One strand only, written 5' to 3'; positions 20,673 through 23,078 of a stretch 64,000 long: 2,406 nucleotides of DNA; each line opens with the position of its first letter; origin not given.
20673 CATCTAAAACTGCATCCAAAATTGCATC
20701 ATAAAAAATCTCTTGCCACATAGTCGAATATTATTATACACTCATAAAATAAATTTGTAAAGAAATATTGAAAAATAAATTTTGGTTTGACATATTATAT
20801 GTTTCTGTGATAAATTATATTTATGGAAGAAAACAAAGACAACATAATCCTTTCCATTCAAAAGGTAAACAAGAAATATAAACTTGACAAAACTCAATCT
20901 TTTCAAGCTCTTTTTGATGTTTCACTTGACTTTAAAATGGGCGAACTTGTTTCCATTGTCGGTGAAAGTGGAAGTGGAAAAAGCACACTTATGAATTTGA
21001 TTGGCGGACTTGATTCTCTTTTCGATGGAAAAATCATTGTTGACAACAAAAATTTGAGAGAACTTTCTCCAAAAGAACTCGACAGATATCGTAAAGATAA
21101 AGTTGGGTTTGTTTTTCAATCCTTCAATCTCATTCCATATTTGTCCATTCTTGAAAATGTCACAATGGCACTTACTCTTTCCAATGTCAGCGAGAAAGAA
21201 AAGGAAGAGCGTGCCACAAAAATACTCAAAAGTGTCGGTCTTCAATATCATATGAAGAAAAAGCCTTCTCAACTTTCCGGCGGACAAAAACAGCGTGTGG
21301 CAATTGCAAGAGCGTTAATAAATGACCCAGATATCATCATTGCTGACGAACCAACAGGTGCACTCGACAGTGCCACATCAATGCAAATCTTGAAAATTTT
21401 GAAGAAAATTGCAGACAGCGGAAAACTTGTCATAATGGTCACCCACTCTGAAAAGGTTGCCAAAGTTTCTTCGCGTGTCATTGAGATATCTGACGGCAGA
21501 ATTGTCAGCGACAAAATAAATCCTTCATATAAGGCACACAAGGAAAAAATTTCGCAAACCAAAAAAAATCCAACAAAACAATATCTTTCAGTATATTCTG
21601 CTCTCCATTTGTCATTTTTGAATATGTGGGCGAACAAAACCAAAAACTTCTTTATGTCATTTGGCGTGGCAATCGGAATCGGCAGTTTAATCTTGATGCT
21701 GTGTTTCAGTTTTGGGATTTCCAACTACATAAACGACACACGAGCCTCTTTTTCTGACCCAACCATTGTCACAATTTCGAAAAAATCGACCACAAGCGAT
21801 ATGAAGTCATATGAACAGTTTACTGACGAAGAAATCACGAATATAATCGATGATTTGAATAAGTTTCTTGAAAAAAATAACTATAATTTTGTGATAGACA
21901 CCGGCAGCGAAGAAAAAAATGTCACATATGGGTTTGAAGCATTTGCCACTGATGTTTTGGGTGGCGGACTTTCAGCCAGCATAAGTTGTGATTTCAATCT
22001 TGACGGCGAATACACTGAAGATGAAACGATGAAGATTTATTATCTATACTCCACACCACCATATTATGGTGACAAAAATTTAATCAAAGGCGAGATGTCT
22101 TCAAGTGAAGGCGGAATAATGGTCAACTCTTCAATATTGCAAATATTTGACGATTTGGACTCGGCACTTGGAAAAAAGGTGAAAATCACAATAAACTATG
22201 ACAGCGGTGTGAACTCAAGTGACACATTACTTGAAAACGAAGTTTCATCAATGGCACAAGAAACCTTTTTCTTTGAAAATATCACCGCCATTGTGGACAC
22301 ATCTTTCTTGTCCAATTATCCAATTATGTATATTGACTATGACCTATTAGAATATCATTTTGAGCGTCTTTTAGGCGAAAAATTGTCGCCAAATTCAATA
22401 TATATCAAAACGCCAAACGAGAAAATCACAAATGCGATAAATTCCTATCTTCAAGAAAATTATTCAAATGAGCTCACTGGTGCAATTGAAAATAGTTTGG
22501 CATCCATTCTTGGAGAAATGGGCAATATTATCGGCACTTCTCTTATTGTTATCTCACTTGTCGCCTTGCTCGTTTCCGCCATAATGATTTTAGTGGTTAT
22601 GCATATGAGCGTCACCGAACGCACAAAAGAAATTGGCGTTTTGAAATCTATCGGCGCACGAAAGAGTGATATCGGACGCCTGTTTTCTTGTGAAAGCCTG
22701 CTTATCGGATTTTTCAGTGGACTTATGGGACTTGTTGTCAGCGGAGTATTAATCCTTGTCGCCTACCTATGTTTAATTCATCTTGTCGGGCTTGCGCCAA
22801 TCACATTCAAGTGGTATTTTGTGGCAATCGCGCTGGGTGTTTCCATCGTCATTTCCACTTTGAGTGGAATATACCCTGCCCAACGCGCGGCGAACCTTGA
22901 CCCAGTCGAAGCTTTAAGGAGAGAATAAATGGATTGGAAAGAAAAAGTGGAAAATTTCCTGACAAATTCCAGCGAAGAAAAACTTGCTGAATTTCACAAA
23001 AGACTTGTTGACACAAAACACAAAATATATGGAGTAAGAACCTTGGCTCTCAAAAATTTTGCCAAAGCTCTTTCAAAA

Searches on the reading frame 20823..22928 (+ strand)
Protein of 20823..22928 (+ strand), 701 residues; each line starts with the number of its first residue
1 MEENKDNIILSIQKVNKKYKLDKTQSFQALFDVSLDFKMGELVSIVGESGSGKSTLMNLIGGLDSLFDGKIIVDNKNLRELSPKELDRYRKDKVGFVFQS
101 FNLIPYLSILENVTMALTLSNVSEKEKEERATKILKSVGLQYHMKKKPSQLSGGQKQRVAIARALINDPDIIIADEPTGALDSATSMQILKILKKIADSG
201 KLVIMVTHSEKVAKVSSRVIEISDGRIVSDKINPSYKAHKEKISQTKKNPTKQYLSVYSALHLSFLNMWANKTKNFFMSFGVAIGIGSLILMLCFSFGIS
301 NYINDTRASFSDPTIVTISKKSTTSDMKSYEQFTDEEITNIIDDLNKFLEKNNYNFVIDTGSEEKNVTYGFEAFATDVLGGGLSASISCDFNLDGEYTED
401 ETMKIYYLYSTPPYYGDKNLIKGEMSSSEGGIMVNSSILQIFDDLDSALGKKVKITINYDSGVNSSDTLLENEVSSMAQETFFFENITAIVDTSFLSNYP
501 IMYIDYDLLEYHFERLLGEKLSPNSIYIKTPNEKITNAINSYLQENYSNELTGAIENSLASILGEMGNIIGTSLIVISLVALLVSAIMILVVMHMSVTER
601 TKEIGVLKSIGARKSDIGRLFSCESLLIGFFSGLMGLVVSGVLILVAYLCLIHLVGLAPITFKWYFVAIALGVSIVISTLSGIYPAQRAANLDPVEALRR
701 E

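Call 73: search_protein_families(library=pfam, proteins=[window:20823-22928:+], max_evalue=0.00001)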
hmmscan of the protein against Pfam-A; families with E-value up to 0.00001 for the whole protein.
window:20823-22928:+ (701 aa): 2 families
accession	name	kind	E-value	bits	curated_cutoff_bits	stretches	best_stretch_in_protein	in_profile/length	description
PF00005.33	ABC_tran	-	1.1e-35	123.6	25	1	31-178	2-136/137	ABC transporter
PF02687.27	FtsX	-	1.7e-19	70.5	25.5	1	575-694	1-120/120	FtsX-like permease C-terminal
